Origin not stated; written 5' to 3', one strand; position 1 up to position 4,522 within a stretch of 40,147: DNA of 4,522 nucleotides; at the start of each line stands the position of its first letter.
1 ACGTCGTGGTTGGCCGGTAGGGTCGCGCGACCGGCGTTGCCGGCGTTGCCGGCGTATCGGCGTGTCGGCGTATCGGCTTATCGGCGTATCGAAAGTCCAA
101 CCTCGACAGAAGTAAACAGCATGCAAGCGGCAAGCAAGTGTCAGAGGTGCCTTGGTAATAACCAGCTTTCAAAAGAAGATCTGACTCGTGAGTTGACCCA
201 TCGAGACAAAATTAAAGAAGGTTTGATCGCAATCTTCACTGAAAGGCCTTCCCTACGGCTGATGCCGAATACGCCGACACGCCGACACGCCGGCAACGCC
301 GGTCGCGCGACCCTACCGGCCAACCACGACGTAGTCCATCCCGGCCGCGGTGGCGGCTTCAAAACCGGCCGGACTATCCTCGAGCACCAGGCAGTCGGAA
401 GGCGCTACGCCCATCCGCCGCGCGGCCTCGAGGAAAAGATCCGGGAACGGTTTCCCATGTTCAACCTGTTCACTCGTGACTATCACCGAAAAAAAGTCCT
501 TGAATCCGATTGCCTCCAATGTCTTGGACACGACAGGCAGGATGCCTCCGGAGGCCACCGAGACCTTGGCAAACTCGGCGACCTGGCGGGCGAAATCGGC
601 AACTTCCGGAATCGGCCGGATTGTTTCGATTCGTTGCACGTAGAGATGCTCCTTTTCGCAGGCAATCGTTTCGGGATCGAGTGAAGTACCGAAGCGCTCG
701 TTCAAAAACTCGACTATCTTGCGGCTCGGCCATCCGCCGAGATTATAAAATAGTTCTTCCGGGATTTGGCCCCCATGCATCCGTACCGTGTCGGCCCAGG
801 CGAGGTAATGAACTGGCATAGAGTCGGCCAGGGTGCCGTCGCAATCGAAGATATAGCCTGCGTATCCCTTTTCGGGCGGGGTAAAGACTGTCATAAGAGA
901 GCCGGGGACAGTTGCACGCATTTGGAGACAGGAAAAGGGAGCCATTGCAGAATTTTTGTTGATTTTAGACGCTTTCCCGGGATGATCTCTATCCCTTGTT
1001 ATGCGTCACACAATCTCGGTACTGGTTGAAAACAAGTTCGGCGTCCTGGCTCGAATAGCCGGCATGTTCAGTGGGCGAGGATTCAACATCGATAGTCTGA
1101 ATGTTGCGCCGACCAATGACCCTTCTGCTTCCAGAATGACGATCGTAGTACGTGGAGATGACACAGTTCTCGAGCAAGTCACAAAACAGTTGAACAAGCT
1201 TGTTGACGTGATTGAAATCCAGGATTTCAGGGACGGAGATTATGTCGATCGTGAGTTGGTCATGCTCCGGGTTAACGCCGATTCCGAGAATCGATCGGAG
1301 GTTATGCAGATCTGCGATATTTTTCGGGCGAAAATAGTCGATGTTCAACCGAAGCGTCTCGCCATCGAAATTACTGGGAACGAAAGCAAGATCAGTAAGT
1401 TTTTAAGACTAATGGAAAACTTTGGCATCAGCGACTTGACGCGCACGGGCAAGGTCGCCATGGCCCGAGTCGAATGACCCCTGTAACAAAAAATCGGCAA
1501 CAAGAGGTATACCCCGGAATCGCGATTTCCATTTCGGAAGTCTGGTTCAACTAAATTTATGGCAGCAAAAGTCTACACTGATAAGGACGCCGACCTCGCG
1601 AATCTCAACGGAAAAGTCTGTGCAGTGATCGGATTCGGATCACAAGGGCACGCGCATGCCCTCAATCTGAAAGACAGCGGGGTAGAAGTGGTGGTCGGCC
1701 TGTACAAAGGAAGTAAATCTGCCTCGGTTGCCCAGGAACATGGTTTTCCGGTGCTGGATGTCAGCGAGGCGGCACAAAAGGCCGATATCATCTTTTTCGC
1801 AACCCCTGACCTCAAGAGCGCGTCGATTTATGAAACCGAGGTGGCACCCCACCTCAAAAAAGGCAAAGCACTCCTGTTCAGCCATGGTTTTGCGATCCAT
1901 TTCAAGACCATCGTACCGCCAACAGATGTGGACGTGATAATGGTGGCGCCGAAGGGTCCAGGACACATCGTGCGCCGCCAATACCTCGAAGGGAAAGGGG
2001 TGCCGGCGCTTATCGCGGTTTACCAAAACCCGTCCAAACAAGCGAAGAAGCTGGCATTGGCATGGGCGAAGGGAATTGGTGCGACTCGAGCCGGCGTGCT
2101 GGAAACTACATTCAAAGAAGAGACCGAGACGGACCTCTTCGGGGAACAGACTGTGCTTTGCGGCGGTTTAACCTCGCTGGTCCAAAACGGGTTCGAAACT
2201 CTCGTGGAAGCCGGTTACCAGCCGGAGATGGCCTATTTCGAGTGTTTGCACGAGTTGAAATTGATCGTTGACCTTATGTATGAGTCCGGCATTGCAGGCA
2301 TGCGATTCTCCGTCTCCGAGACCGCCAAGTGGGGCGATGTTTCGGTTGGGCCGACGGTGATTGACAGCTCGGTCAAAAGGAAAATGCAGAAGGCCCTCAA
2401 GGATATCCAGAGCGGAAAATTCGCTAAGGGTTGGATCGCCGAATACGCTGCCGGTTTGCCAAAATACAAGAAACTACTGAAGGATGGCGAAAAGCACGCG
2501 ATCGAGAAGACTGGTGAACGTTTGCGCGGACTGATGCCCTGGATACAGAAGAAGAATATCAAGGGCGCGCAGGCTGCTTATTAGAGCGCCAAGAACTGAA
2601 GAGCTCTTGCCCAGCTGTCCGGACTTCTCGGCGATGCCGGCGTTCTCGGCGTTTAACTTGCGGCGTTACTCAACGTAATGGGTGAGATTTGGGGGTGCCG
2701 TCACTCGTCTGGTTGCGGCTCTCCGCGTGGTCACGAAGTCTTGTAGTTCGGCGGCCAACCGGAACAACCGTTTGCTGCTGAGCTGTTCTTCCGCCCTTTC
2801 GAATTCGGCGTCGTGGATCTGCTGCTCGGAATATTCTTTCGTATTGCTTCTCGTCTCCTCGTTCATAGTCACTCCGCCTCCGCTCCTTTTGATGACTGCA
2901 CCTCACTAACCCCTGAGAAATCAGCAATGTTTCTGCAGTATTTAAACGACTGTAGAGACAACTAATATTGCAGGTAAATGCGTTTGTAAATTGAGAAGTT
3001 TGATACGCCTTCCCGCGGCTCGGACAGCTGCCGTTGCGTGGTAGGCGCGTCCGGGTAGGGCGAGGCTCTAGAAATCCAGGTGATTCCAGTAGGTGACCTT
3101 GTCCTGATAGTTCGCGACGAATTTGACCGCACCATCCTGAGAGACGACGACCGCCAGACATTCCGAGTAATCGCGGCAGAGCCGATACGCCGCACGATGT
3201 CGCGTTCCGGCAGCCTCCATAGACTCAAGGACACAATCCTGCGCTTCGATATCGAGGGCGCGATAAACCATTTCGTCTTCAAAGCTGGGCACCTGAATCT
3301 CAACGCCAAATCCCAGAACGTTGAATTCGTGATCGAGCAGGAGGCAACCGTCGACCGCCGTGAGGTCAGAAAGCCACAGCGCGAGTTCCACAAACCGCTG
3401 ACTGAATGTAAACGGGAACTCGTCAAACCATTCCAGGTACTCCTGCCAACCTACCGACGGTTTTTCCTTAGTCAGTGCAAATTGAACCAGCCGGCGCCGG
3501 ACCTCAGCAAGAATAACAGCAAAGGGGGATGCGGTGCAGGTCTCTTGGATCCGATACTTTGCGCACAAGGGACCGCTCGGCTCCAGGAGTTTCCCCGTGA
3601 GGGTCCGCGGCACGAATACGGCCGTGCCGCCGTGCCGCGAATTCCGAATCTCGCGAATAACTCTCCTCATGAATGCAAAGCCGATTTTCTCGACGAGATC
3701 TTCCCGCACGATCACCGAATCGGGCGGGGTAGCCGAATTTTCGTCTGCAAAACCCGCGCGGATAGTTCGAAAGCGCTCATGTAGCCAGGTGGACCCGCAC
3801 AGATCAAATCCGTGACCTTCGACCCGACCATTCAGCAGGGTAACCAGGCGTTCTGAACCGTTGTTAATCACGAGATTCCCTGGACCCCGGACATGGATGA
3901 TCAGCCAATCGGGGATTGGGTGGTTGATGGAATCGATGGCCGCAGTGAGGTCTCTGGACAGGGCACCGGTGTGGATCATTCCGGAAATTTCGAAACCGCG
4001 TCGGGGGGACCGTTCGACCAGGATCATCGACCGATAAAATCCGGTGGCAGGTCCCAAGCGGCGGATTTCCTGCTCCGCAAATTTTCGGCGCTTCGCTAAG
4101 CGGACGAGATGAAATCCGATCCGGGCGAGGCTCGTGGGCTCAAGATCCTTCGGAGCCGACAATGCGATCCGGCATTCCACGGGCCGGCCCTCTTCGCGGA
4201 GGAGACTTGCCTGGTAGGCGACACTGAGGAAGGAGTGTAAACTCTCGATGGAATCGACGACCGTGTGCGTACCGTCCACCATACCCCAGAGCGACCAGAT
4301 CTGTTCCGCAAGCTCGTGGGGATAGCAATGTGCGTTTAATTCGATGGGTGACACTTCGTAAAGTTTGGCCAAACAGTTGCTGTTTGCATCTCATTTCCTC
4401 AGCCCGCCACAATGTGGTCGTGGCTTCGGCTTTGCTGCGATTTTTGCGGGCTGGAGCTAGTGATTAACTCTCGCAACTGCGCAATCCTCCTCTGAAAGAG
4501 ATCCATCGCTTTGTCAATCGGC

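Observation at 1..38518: Dispersed family of intergenic inverted tandem-oligomer arrays at more than ten gene boundaries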

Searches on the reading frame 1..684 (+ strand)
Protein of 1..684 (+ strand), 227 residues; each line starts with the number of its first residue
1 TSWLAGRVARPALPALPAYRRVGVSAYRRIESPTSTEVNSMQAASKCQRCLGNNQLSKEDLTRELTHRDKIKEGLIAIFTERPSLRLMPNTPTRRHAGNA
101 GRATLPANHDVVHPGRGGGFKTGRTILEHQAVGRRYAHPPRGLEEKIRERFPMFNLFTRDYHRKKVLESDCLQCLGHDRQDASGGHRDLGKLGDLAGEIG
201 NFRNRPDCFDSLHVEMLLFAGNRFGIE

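Call 31: search_protein_families(library=pfam, proteins=[window:1-684:+], max_evalue=0.001)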
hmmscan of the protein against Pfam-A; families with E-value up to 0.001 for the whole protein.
window:1-684:+ (227 aa): 0 families

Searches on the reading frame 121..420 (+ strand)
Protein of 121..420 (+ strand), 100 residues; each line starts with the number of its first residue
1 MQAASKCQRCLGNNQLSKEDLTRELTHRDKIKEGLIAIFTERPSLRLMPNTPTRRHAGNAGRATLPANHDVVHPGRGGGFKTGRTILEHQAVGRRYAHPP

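Call 63: search_protein_families(library=pfam, proteins=[window:121-420:+], max_evalue=0.1)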
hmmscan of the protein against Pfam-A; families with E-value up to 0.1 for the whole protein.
seq(100 aa): 0 families
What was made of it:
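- Tried and rejected: The ORF in the 92-270 loop: no Pfam match (call 63).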

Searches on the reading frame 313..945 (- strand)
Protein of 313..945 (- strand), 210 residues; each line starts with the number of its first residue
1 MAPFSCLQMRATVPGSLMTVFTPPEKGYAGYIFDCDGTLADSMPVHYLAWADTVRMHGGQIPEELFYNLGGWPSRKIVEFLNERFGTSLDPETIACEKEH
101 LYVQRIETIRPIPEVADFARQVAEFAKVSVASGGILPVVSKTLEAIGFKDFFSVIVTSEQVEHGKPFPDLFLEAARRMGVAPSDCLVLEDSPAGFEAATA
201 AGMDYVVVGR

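Call 28: search_protein_families(library=pfam, proteins=[window:313-945:-], max_evalue=0.001)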
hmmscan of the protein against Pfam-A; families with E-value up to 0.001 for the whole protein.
window:313-945:- (210 aa): 4 families
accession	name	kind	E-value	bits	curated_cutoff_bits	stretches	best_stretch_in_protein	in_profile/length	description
PF13419.12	HAD_2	-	3.2e-27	96.2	23.8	1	31-208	1-178/178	Haloacid dehalogenase-like hydrolase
PF00702.32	Hydrolase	-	1.2e-24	88.2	26.4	1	30-202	3-191/191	haloacid dehalogenase-like hydrolase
PF12710.13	HAD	-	5.8e-05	24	27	1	32-162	2-135/189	haloacid dehalogenase-like hydrolase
PF13242.12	Hydrolase_like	-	0.00016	22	22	1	164-208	3-48/75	HAD-hyrolase-like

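Call 36: find_encoding_contigs(protein=window:313-945:-, flank=10000, max_places=6)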
Protein window:313-945:- (210 aa): 1 contig read that carries it; 1 place shown.
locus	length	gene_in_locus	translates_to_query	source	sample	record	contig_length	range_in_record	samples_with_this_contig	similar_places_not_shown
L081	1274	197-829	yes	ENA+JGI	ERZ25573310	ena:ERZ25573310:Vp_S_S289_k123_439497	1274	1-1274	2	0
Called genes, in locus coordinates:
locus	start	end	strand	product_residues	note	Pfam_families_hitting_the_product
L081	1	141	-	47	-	?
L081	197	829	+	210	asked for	PF00702:Hydrolase, PF13419:HAD_2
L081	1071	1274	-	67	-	?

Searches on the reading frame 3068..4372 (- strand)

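Call 28: search_protein_families(library=pfam, proteins=[window:3068-4372:-], max_evalue=0.001)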
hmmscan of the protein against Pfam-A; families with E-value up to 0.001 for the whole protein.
window:3068-4372:- (434 aa): 2 families
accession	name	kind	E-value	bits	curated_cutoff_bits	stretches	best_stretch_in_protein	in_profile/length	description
PF21751.2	DACNV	-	6.5e-21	74.8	27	1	42-134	9-98/98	Probable sensor domain DACNV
PF02457.21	DAC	-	3.2e-05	23.9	27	1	374-420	64-115/119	DisA bacterial checkpoint controller nucleotide-binding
